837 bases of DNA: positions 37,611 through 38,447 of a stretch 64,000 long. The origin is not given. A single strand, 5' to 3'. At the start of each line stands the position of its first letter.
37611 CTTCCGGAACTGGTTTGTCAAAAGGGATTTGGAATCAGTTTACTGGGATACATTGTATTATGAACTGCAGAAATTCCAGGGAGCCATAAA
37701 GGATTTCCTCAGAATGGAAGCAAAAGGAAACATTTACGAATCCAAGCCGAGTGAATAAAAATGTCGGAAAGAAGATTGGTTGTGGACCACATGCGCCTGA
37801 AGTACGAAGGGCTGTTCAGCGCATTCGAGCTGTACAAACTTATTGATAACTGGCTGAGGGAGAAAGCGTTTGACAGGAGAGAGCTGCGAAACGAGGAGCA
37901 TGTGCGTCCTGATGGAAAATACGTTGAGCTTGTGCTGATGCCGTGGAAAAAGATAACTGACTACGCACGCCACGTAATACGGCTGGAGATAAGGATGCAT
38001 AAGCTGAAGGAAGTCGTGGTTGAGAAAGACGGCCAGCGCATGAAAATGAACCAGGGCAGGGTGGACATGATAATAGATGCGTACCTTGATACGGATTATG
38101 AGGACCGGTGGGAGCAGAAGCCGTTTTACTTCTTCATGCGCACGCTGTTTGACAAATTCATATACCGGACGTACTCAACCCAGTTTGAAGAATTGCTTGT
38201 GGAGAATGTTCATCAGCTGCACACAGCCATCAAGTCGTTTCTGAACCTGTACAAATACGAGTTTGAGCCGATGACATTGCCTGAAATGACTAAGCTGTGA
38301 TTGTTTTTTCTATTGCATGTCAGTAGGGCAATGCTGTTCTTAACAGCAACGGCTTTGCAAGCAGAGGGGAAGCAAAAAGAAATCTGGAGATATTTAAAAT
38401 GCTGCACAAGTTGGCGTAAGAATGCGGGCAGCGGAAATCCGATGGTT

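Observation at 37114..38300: Tandem pair of paralogous proteins of unknown family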

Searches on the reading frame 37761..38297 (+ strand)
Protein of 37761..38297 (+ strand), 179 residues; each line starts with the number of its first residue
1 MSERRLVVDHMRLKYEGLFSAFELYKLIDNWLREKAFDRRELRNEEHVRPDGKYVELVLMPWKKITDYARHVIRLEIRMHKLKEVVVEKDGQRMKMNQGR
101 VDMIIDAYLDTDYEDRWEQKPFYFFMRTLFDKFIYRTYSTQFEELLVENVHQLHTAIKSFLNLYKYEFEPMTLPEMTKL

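Call 5: search_protein_families(library=pfam, proteins=[window:37761-38297:+], max_evalue=1)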
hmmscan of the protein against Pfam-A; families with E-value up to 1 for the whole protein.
window:37761-38297:+ (179 aa): 1 family
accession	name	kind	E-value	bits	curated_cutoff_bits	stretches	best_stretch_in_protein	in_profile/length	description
PF04670.18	Gtr1_RagA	-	0.035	14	22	1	73-165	112-195/232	Gtr1/RagA G protein conserved region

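Call 6: search_protein_families(library=ncbifam, proteins=[window:37761-38297:+], max_evalue=1)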
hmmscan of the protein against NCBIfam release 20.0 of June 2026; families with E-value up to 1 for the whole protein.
window:37761-38297:+ (179 aa): 2 families
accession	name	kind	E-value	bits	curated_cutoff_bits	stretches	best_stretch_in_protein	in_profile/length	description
NF038381.1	phage_DpoZ_2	exception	0.013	13.8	350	1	58-121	257-311/754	aminoadenine-incorporating DNA polymerase DpoZ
NF007976.1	PRK10700.1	equivalog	0.09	11.9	290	1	50-100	225-269/291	23S rRNA pseudouridine(2605) synthase RluB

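Call 8: search_solved_structures(query=window:37761-38297:+, max_evalue=10)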
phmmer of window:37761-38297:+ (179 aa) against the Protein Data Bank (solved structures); distinct sequences matched with E-value up to 10: 0.

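Call 9: find_homologous_proteins(query=window:37761-38297:+)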
Query window:37761-38297:+ (179 aa): 133 proteins with E <= 0.001 among 154 candidates; the best 120 are listed.
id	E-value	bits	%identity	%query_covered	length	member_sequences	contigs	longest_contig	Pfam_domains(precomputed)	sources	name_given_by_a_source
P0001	4.7e-114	396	100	100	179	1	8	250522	-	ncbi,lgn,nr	ncbi:hypothetical protein HYX10_03565 [Candidatus Woesearchaeota archaeon]|nr:hypothetical protein [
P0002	1.1e-101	356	88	100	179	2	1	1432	-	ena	-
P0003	3.3e-99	348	85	100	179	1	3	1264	-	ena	-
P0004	7.1e-98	344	85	100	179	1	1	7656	-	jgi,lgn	-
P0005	5.1e-97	341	84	100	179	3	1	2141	-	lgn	-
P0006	2.2e-95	336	83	100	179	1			-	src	-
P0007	5.7e-95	334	81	100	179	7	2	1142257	-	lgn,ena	-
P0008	5.9e-95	334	82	100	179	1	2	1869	-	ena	-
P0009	8.2e-95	334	82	100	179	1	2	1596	-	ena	-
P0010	1.0e-94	333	80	100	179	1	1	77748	-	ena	-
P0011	1.1e-94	333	82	100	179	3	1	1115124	-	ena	-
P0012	1.4e-94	333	81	100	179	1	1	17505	-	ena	-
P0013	2.6e-94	332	83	100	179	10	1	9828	-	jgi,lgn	-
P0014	3.5e-94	332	82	100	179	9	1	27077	-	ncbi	-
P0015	3.7e-93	328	80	100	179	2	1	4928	-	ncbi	-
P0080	4.0e-64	234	58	98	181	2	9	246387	-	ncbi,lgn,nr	ncbi:hypothetical protein HYY74_05640 [Candidatus Woesearchaeota archaeon]|nr:hypothetical protein [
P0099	1.6e-56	209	52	97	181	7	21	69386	-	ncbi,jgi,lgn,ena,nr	ncbi:MAG TPA: hypothetical protein VJB08_06225 [Candidatus Nanoarchaeia archaeon]|nr:hypothetical pr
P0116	1.4e-43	167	45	93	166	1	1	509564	-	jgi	jgi:hypothetical protein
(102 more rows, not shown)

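Call 18: find_encoding_contigs(protein=P0116, flank=5000, max_places=2)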
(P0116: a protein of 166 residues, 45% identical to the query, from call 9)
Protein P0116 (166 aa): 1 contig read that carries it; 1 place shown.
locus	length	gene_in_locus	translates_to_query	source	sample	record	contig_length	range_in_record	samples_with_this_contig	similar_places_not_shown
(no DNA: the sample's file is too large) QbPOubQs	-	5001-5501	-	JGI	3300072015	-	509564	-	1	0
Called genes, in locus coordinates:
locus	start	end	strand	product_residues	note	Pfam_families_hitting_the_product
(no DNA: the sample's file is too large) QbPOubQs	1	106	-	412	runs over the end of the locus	PF00009:GTP_EFTU, PF03193:RsgA_GTPase (faint), PF03144:GTP_EFTU_D2, PF09173:eIF2_C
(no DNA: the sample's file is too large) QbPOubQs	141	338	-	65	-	PF01194:RNA_pol_N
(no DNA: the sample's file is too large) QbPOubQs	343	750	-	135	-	PF00380:Ribosomal_S9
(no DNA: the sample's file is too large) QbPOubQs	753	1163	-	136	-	PF00572:Ribosomal_L13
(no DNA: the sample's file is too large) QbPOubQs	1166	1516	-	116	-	-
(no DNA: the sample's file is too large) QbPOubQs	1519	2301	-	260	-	PF01193:RNA_pol_L, PF01000:RNA_pol_A_bac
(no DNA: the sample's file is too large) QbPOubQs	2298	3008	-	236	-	PF00411:Ribosomal_S11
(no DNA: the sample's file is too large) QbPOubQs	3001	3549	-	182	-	PF01479:S4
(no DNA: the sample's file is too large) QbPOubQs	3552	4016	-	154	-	PF00416:Ribosomal_S13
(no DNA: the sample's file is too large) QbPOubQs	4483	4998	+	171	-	-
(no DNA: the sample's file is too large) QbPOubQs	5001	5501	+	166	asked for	-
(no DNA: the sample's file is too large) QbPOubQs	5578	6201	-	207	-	-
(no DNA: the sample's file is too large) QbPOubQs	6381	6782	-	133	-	-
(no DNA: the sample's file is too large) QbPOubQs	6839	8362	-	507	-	-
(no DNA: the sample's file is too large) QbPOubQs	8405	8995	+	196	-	-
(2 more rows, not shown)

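Call 19: find_encoding_contigs(protein=P0099, flank=5000, max_places=2)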
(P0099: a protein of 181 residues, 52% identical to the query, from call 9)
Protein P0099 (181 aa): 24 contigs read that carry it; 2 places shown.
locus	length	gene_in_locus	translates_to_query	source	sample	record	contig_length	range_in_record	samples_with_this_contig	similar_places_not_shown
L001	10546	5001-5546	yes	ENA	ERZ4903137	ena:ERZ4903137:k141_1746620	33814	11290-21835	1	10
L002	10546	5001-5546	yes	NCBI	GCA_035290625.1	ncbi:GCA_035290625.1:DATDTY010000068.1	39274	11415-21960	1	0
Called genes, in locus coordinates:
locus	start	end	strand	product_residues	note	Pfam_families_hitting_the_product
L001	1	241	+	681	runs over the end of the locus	PF03030:H_PPase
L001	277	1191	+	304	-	-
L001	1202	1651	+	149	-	-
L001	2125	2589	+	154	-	-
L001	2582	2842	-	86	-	-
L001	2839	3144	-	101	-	-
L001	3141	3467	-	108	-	-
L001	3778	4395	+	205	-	-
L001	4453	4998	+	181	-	-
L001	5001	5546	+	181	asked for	-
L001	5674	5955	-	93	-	-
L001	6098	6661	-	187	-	PF01966:HD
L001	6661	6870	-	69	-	-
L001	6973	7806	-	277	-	PF00665:rve, PF13683:rve_3 (faint)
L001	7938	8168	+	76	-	PF01423:LSM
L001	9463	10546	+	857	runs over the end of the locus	PF05124:S_layer_C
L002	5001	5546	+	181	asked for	-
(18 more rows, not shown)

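Call 20: find_encoding_contigs(protein=P0080, flank=5000, max_places=2)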
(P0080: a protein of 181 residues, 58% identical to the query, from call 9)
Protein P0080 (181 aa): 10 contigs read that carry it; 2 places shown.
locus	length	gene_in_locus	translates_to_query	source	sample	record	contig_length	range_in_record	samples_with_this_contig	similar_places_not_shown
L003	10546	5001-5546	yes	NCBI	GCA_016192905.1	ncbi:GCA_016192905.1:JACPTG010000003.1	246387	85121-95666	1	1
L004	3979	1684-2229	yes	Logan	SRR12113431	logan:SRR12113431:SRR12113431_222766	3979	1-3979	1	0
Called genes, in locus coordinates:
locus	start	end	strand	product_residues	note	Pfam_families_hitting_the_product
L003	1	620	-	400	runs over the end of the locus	-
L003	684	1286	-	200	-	-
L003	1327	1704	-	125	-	-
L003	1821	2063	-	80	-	PF04014:MazE_antitoxin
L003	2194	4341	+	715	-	PF18765:Polbeta (faint), PF01909:NTP_transf_2 (faint)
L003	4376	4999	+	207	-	-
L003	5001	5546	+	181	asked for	-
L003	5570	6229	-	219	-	-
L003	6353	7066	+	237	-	PF02683:DsbD_TM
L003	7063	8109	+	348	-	PF00578:AhpC-TSA, PF08534:Redoxin, PF13905:Thioredoxin_8, PF17991:Thioredoxin_10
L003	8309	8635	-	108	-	PF03683:UPF0175 (weak)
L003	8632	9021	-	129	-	PF11848:DUF3368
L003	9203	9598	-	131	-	-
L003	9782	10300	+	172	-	PF00293:NUDIX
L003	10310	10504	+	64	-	PF04024:PspC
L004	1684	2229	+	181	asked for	-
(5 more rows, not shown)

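Call 21: predict_structure(alignment_id=A1)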
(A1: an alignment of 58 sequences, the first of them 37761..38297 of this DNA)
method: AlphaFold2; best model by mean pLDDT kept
length: 179 residues; sequences in the alignment: 58
mean_pLDDT: 83.6   pTM: 0.75
mean pLDDT of the five models: 83.6, 83.4, 82.6, 82.5, 82.1
residues with pLDDT >= 90: 101; 70-90: 39; 50-70: 33; < 50: 6
segments of 3 or more residues with pLDDT < 50: 177-179
pLDDT, mean of each block of 10 residues (from residue 1): 84 93 94 94 91 93 88 96 86 87 95 60 62 63 91 95 79 48
secondary structure, 60 per line:
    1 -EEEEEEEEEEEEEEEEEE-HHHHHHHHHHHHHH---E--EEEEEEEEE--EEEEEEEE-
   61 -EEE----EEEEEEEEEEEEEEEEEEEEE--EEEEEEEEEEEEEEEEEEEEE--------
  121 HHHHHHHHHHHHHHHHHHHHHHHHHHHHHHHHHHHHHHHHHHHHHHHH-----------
elements in order: E2-19 H21-34 E41-49 E52-59 E62-64 E69-89 E92-112 H121-168

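Call 25: search_protein_representatives(alignment_id=A1)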
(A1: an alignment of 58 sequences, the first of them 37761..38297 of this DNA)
Query: 58 sequences, 179 profile positions. Proteins with E-value up to 0.001 (for the whole library): 1777; up to 1e-10: 1055; up to 1e-30: 227. The best 150 are listed.
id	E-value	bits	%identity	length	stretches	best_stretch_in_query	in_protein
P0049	7.6e-84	296.0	-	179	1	1-178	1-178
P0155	1.6e-65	236.3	-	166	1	1-166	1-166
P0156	8.6e-60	217.6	-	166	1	1-166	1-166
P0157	2.0e-59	216.5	-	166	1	1-166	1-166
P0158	5.6e-59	215.0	-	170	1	1-167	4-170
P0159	6.8e-57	208.2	-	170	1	1-168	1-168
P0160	8.5e-56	204.6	-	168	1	1-167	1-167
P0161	1.4e-55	204.0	-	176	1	3-172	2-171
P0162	1.9e-54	200.2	-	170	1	1-168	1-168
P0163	2.3e-54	200.0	-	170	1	1-169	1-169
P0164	1.3e-53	197.5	-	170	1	1-169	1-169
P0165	1.5e-53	197.3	-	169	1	1-166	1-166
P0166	3.5e-53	196.1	-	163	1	1-166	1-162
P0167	9.5e-53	194.7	-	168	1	1-167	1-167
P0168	2.7e-52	193.2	-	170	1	1-166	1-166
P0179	2.9e-50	186.6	-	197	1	1-171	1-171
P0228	2.8e-43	163.9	-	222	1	1-174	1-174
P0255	1.1e-40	155.3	-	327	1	3-171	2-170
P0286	4.6e-38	146.9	-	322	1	1-173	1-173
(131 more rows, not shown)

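Call 28: search_protein_families(library=padloc, proteins=[window:37761-38297:+], max_evalue=1)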
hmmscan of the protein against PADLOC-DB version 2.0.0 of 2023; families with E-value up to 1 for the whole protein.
window:37761-38297:+ (179 aa): 0 families

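Call 29: search_protein_families(library=phrogs, proteins=[window:37761-38297:+], max_evalue=1)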
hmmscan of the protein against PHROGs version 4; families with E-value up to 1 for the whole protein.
window:37761-38297:+ (179 aa): 3 families
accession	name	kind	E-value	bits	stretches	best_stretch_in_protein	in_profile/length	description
phrog_36186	-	unknown function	0.036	15.2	1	57-84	10-36/93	-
phrog_33026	-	unknown function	0.048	15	1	62-91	27-55/88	-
phrog_9202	-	unknown function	0.14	13.6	1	77-120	53-96/111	-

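Call 30: find_related_loci(query=A1, collection=genome_contigs, flank=8000)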
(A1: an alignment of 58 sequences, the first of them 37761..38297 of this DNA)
Query A1 (179 aa) in genome_contigs; peptide patterns used: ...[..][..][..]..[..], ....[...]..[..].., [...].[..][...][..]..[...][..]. (x = any residue, [..] = any of these).
277 stretches matched a pattern; 246 encode a relative of the query (tblastn E <= 1e-3); the best 80 are kept; 80 distinct loci.
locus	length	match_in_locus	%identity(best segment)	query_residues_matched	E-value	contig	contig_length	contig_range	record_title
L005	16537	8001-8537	88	1-179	2e-107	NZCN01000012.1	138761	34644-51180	MAG: Candidatus Woesearchaeota archaeon isolate ARS1199 MHASMcontig_200875, whole genome shotgun sequence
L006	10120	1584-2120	85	1-179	4e-104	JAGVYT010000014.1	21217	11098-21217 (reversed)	Candidatus Woesearchaeota archaeon isolate RIFCSPHIGHO2_02_FULL_45_15 rifcsphigho2_02_scaffold_3904, whole genome shotgu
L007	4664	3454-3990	81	1-179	6e-99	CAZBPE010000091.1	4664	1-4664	MAG TPA_asm: uncultured Methanosarcinales archaeon isolate SRP090828_co2_31 genome assembly, contig: NODE_8072_length_46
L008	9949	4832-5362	81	3-179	6e-97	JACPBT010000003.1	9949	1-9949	MAG: Candidatus Woesearchaeota archaeon isolate NC_groundwater_264_Ag_S-0.2um_45_11 S5_GD2017_2_S2_scaffold_5477, whole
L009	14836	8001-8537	70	1-179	3e-85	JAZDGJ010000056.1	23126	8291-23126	MAG: Candidatus Woesearchaeota archaeon isolate MEGAHIT-group-0.258 k141_10347838, whole genome shotgun sequence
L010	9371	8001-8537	68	1-179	6e-84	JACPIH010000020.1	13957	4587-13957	MAG: Candidatus Woesearchaeota archaeon isolate NC_groundwater_435_Ag_B-0.1um_47_15 GD18-4_B1_scaffold_974897, whole gen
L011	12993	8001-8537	66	1-179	3e-83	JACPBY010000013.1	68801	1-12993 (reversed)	MAG: Candidatus Woesearchaeota archaeon isolate NC_groundwater_269_Ag_S-0.2um_49_32 S5_GD2017_2_S2_scaffold_1189, whole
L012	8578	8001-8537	67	1-179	3e-83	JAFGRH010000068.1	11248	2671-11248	MAG: Candidatus Woesearchaeota archaeon isolate Zod_Metabat.822 k87_10848147, whole genome shotgun sequence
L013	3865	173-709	67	1-179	8e-83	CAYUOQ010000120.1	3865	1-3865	MAG TPA_asm: uncultured Methanosarcinales archaeon isolate SRP269290_co3_865 genome assembly, contig: NODE_38307_length_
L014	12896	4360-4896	65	1-179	8e-82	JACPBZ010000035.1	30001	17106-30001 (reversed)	MAG: Candidatus Woesearchaeota archaeon isolate NC_groundwater_270_Ag_S-0.2um_49_8 S5_GD2017_2_S2_scaffold_2153, whole g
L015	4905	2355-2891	65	1-179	4e-81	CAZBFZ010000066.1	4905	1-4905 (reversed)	MAG TPA_asm: uncultured Methanosarcinales archaeon isolate binchicken_co125_500 genome assembly, contig: NODE_34217_leng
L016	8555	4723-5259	65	1-179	6e-81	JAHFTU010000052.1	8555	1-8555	MAG: Candidatus Woesearchaeota archaeon isolate nzgw63 NODE_3973_length_8556_cov_6.179609, whole genome shotgun sequence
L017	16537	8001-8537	65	1-179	5e-81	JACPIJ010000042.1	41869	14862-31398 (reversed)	MAG: Candidatus Woesearchaeota archaeon isolate NC_groundwater_437_Ag_B-0.1um_48_22 GD18-4_B1_scaffold_656145, whole gen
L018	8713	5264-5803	65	1-179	2e-80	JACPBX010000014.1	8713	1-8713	MAG: Candidatus Woesearchaeota archaeon isolate NC_groundwater_268_Ag_S-0.2um_49_15 S5_GD2017_2_S2_scaffold_13085, whole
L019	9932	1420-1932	61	1-172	1e-71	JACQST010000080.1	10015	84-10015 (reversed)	MAG: Candidatus Woesearchaeota archaeon isolate NC_groundwater_1392_Ag_S-0.2um_48_44 S_p2_S4_coassembly_k141_3582449, wh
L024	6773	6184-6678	59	1-165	8e-68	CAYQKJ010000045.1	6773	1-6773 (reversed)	MAG TPA_asm: uncultured Methanosarcinales archaeon isolate SRP098346_co1_64 genome assembly, contig: NODE_15892_length_6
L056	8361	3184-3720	52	1-179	4e-59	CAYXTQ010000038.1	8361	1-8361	MAG TPA_asm: uncultured Methanosarcinales archaeon isolate binchicken_co266_33 genome assembly, contig: NODE_17103_lengt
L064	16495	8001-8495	52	1-165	4e-57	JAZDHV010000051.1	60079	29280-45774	MAG: Candidatus Woesearchaeota archaeon isolate MEGAHIT-group-0.358 k141_14657140, whole genome shotgun sequence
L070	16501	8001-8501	49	1-167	2e-56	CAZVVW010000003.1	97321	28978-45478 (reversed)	MAG TPA_asm: uncultured Methanosarcinales archaeon isolate binchicken_co141_318 genome assembly, contig: NODE_714_length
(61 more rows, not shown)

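Call 38: search_protein_families(library=pfam, proteins=[L070:5333-6529:-, L024:4933-5475:+, L064:9167-10141:-, L056:6217-6684:+, L001:3778-4392:+, L001:4453-4995:+, L017:5749-6333:-], max_evalue=0.01)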
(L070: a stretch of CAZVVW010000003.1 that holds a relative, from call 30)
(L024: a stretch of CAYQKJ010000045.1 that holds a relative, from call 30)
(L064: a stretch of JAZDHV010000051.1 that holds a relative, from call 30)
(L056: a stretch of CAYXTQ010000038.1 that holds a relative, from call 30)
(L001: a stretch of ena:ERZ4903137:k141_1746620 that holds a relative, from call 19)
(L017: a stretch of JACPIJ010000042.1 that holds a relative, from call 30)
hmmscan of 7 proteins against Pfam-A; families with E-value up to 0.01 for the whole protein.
L070:5333-6529:- (398 aa): 7 families
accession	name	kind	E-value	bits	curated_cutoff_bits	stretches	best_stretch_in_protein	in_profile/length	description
PF08438.16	YGR210-like_G4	-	3.2e-32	111.6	24.7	1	222-327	1-105/108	Obg-like GTPase YGR210-like, G4 motif-containing domain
PF01926.29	MMR_HSR1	-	1.6e-18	67.3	21.9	1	2-116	2-91/113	50S ribosome-binding GTPase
PF02824.27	TGS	-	3.8e-13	49.7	22.2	1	341-396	5-60/60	TGS domain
PF02421.24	FeoB_N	-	2.3e-10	40.6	27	1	2-39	3-40/156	Ferrous iron transport protein B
PF00009.33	GTP_EFTU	-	0.00047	20.2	26.5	0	205-258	110-151/188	Elongation factor Tu GTP binding domain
PF06071.19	YchF-GTPase_C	-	0.0053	17.3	27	0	347-383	17-55/84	Protein of unknown function (DUF933)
PF00025.27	Arf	-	0.0064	16.4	22.3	0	190-259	89-164/174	ADP-ribosylation factor family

L024:4933-5475:+ (181 aa): 2 families
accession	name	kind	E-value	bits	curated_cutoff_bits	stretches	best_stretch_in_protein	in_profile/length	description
PF00571.33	CBS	-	6e-31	107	24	2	72-124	1-54/57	CBS domain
PF24458.1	DUF7573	-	7.1e-05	23.1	30.2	1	151-179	10-38/39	Domain of unknown function (DUF7573)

L064:9167-10141:- (324 aa): 1 family
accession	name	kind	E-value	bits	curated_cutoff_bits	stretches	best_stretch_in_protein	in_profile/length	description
PF01142.23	TruD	-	2.6e-58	198.3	27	2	2-165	17-203/412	tRNA pseudouridine synthase D (TruD)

L056:6217-6684:+ (156 aa): 0 families

L001:3778-4392:+ (205 aa): 0 families

L001:4453-4995:+ (181 aa): 0 families

L017:5749-6333:- (194 aa): 0 families

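Call 41: search_solved_structures(query=A1, max_evalue=10)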
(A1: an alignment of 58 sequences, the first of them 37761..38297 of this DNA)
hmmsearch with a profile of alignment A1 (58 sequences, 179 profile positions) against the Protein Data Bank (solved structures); distinct sequences matched with E-value up to 10: 3.
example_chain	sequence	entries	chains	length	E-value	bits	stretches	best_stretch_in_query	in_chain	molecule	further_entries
9kan_B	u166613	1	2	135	0.0022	20.8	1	4-42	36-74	VapW antitoxin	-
7za2_A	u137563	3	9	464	0.047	16.5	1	116-165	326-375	Glypican-3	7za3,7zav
9ntq_A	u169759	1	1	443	0.76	12.5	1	115-165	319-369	Glypican-3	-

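Call 44: search_solved_structures(query=A1, max_evalue=0.01, show_alignments=1)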
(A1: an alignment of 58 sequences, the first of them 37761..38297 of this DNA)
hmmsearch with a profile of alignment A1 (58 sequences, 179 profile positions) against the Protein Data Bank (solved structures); distinct sequences matched with E-value up to 0.01: 1.
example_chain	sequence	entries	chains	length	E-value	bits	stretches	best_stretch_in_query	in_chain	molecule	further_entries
9kan_B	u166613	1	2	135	0.0022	20.8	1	4-42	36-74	VapW antitoxin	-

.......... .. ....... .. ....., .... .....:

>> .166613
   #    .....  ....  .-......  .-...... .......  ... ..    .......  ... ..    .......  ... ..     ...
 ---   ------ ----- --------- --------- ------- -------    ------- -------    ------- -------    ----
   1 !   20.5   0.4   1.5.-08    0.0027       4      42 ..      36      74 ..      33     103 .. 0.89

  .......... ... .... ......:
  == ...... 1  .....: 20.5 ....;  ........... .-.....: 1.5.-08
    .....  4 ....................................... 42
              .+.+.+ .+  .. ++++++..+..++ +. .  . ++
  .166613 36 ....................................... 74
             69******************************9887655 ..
